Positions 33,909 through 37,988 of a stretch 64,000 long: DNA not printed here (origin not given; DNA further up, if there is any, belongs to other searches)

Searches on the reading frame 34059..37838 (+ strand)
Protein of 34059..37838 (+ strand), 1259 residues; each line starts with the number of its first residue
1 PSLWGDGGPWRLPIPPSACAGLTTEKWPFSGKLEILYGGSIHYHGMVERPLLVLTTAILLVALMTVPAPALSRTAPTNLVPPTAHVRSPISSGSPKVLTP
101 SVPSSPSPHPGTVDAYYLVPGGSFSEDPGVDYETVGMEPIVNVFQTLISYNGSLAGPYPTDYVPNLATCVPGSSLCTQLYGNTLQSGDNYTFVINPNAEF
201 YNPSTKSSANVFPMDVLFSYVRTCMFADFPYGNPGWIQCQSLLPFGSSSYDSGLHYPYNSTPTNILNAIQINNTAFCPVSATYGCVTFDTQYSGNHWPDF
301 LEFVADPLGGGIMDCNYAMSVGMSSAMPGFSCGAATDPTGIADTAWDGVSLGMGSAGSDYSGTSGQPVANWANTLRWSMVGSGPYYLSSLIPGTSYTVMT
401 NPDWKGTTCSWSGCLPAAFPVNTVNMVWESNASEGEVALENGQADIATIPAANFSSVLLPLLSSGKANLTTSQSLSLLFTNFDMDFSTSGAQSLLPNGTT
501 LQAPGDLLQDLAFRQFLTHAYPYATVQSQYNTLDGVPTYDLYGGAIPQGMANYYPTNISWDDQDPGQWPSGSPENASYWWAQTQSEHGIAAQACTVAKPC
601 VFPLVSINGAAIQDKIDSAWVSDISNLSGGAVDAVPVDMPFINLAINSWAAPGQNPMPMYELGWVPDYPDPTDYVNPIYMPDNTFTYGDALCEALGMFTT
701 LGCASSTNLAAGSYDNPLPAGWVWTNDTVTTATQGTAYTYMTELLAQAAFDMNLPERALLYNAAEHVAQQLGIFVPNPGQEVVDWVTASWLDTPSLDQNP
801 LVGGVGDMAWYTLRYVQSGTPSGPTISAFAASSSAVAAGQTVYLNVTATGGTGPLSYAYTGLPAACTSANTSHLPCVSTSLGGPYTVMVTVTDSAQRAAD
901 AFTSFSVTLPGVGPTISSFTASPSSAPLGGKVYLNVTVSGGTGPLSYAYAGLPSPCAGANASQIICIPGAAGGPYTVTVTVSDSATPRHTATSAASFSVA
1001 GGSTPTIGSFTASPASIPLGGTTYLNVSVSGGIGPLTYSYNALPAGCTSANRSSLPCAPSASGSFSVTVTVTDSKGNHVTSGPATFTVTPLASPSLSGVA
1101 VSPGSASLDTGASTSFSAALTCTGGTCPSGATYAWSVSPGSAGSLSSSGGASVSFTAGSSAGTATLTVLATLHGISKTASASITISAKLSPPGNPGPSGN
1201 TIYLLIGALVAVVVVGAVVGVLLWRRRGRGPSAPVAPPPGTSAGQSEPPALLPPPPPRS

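Call 26: search_protein_families(library=pfam, proteins=[window:34059-37838:+], max_evalue=0.0001)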
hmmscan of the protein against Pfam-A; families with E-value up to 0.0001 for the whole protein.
window:34059-37838:+ (1259 aa): 2 families
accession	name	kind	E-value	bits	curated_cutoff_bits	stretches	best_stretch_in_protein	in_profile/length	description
PF00496.27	SBP_bac_5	-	1.9e-10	40.9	32.4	1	372-683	108-365/368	Bacterial extracellular solute-binding proteins, family 5 Middle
PF19077.6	Big_13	-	2e-05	25.5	27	0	1058-1088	70-100/102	Bacterial Ig-like domain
